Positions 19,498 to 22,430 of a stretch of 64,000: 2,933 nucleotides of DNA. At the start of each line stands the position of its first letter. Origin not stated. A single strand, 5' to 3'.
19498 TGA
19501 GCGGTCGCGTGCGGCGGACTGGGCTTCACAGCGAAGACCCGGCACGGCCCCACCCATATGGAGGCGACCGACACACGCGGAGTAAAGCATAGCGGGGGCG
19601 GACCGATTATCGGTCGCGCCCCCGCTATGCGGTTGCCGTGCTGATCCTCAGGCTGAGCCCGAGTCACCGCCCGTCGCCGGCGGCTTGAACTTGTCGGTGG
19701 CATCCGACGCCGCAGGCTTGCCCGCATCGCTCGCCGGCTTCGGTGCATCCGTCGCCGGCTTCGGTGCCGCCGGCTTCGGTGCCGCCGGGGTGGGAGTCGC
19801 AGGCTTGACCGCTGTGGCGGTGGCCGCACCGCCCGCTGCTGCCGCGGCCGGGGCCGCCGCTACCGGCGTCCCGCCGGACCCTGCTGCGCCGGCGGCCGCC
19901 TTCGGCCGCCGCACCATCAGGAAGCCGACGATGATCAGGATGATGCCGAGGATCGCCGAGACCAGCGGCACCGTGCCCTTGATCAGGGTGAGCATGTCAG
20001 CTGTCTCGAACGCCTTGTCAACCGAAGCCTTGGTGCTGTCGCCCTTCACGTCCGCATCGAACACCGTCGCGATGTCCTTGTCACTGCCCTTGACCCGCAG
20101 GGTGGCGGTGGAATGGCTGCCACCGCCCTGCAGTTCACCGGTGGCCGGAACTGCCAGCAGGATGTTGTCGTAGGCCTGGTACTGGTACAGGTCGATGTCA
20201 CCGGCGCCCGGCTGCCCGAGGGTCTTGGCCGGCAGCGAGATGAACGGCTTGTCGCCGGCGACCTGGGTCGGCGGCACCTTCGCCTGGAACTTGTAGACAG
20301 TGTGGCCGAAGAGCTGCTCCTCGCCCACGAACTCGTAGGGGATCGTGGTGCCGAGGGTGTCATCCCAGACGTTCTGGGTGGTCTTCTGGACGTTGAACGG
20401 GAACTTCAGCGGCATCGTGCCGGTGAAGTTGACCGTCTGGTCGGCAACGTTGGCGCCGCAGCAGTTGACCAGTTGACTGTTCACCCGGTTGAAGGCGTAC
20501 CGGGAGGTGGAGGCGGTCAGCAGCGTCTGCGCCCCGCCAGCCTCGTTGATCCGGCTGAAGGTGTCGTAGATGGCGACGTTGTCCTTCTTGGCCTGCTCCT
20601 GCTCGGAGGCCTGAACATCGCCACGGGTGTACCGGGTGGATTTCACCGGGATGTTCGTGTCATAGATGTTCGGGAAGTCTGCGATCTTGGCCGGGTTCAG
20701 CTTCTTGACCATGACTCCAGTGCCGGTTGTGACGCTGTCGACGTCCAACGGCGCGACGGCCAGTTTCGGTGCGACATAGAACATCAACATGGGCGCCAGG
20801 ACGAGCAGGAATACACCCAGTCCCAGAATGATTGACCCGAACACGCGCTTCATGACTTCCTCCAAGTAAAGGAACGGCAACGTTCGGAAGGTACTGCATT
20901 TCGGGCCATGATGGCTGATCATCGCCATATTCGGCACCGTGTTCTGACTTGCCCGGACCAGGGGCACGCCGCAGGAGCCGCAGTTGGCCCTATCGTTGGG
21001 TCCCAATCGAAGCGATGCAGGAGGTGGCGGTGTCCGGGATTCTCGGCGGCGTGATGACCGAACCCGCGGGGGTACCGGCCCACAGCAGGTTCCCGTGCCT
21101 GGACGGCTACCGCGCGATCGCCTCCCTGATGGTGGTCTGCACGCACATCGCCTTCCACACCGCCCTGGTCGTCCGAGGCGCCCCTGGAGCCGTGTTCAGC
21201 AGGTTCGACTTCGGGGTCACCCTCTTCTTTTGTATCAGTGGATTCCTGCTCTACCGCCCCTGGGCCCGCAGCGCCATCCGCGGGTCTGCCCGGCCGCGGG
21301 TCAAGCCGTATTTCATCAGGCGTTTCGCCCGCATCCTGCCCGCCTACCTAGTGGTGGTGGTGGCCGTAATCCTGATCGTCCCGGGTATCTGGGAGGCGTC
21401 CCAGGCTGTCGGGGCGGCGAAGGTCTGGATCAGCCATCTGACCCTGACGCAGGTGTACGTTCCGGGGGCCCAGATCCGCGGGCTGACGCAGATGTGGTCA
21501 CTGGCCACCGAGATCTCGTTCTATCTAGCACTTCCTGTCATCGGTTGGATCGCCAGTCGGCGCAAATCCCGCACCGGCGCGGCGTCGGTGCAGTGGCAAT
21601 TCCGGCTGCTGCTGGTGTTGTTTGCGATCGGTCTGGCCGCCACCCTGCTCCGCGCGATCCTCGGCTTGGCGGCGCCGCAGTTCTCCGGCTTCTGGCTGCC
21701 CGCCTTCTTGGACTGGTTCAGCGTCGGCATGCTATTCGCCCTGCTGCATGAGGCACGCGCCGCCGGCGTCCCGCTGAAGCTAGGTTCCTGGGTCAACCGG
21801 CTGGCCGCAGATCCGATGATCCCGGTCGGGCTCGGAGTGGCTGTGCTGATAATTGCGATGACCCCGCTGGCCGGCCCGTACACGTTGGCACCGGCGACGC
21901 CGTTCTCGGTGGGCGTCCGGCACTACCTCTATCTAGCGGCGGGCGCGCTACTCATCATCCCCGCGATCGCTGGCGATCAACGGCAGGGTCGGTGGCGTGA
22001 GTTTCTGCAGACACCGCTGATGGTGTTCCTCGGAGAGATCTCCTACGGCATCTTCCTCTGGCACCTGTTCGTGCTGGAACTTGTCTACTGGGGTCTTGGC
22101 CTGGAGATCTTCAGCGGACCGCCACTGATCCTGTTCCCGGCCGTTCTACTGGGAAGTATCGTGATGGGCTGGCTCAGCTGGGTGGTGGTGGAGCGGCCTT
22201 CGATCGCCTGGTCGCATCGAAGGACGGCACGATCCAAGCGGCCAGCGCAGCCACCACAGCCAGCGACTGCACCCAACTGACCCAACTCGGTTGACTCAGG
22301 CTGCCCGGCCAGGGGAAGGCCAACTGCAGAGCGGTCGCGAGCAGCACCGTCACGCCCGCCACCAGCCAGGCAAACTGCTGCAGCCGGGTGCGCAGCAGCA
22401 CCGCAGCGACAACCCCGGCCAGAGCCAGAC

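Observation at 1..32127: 32-kb wall-glycan locus joining Emb-like, AftD-like and other GT-C proteins to an unusual cytoplasmic tailoring set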

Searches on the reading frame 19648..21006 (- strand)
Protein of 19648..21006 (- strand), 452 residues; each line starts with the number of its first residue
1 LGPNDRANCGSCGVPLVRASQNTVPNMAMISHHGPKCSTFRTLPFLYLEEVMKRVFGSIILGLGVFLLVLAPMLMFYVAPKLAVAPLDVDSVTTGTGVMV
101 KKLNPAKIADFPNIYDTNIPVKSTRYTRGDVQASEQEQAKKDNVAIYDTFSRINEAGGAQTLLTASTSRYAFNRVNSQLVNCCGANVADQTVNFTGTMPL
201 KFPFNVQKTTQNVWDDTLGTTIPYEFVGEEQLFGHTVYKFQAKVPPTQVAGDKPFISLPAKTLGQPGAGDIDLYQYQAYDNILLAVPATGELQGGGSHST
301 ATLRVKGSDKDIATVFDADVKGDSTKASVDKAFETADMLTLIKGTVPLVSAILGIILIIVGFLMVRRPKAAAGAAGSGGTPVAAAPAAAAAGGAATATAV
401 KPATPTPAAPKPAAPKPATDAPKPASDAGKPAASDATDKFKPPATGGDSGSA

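Call 6: search_protein_families(library=pfam, proteins=[window:19648-21006:-], max_evalue=0.01)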
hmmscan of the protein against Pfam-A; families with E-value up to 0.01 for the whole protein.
window:19648-21006:- (452 aa): 1 family
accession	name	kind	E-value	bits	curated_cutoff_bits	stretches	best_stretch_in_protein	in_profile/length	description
PF11271.13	PorA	-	3e-52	178.2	29.5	1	57-362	2-296/297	Porin PorA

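Call 10: search_protein_families(library=ncbifam, proteins=[window:19648-21006:-], max_evalue=0.01)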
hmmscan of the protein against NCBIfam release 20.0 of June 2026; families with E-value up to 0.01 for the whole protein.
window:19648-21006:- (452 aa): 1 family
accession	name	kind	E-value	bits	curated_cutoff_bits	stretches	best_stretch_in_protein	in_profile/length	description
NF053601.1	asym_polar_PgfA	equivalog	8.2e-57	192.9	160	1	57-364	2-302/303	cell envelope lipid trafficking protein PgfA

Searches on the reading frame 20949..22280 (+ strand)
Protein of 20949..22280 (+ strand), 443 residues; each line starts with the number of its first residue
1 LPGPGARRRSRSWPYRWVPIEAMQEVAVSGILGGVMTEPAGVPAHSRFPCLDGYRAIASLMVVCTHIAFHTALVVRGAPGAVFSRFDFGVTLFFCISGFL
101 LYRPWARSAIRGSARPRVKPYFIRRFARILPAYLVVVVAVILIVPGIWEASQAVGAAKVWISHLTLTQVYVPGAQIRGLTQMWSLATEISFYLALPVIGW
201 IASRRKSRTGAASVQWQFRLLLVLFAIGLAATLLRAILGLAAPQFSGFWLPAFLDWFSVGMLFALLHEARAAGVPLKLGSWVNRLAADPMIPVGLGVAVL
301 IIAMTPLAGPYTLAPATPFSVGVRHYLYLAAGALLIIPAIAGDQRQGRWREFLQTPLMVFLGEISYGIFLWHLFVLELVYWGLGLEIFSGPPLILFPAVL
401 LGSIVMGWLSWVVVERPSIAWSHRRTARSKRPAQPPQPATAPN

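Call 6: search_protein_families(library=pfam, proteins=[window:20949-22280:+], max_evalue=0.01)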
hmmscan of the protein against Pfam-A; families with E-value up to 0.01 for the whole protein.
window:20949-22280:+ (443 aa): 1 family
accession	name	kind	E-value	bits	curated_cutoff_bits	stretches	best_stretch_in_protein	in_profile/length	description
PF01757.29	Acyl_transf_3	-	2.2e-26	93.1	31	1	50-410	3-324/326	Acyltransferase domain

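Call 10: search_protein_families(library=ncbifam, proteins=[window:20949-22280:+], max_evalue=0.01)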
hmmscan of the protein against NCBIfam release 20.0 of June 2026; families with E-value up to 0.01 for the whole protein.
window:20949-22280:+ (443 aa): 1 family
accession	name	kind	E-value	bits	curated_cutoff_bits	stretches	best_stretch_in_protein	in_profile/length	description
NF058601.1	ActlTfSucTMsmeg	equivalog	2.8e-10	39.3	1275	1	51-420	35-382/723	acetyltransferase SucT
